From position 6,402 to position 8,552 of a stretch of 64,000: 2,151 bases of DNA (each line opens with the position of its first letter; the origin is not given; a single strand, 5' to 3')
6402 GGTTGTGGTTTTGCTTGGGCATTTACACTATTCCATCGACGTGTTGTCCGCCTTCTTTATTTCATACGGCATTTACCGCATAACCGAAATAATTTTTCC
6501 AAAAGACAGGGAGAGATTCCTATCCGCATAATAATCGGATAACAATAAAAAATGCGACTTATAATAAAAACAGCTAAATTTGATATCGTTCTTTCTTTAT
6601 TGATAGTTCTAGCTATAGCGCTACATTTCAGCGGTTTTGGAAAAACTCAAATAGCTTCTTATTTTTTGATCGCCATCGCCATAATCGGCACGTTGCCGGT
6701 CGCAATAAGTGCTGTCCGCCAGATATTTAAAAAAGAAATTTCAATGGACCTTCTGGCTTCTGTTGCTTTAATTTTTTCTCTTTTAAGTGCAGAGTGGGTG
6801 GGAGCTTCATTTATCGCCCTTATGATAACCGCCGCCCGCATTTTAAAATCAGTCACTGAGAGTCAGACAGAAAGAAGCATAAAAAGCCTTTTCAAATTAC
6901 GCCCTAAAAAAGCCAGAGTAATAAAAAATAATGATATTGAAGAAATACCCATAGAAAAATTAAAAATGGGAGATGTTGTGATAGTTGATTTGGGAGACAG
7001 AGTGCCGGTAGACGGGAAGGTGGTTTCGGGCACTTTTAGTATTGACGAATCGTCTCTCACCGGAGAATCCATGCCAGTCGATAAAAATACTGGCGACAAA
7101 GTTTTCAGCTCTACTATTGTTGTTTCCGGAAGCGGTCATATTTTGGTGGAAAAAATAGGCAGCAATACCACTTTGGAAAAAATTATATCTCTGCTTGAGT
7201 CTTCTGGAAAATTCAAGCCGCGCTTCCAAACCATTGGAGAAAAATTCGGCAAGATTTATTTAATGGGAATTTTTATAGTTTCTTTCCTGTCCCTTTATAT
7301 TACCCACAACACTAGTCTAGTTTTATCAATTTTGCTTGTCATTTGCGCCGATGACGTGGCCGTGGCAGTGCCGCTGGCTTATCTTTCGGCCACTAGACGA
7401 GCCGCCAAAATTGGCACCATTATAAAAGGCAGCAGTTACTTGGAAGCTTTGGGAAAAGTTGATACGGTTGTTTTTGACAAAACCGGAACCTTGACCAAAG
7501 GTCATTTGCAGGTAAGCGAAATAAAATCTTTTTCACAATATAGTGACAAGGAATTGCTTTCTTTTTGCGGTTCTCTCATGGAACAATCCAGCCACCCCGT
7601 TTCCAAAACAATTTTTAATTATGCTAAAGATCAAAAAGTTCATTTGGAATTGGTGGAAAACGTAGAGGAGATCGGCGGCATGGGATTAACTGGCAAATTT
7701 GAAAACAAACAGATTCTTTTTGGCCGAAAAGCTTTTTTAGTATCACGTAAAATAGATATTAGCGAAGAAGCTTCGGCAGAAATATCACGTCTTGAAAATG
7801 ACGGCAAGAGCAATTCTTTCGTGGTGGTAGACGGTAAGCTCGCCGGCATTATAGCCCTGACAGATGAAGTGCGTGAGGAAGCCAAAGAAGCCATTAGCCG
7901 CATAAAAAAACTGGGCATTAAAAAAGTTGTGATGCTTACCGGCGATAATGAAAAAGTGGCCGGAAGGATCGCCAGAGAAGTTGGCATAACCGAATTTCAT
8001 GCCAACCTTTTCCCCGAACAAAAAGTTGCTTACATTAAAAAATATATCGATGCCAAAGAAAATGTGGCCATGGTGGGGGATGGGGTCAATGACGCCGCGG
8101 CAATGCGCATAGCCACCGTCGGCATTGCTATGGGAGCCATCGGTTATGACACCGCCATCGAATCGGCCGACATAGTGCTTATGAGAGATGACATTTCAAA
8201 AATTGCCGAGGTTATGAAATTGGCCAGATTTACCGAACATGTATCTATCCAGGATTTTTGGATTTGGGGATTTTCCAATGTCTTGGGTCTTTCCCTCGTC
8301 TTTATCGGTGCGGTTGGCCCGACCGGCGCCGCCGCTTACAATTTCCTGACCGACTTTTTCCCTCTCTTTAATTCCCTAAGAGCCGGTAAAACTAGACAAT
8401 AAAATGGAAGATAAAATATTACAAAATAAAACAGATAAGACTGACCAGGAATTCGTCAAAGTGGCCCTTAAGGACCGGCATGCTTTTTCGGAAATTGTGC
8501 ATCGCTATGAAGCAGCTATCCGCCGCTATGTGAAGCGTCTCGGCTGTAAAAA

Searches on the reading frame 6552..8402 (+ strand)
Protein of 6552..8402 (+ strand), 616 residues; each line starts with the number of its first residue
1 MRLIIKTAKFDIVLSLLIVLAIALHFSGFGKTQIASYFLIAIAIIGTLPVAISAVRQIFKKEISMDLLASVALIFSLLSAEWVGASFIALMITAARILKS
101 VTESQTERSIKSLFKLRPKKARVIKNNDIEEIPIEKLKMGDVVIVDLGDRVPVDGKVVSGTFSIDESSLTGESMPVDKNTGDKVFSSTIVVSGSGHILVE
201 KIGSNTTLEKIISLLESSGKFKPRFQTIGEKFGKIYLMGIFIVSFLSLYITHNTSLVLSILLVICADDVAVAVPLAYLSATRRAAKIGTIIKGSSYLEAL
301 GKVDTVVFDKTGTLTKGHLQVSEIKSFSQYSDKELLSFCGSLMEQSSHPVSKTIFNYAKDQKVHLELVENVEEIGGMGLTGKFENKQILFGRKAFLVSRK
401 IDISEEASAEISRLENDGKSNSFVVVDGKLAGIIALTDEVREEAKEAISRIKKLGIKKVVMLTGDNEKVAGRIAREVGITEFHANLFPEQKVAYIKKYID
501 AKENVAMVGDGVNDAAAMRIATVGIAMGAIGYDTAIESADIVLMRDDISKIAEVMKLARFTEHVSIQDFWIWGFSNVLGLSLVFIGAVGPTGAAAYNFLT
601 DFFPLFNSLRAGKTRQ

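Call 53: search_protein_families(library=pfam, proteins=[window:6552-8402:+], max_evalue=0.00001)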
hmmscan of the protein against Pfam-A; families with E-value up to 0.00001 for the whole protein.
window:6552-8402:+ (616 aa): 2 families
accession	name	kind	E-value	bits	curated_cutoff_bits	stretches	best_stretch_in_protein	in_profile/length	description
PF00122.25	E1-E2_ATPase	-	4.5e-44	150.6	28.1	1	115-286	1-180/181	E1-E2 ATPase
PF00702.32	Hydrolase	-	7e-32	111.8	26.4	1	303-520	1-189/191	haloacid dehalogenase-like hydrolase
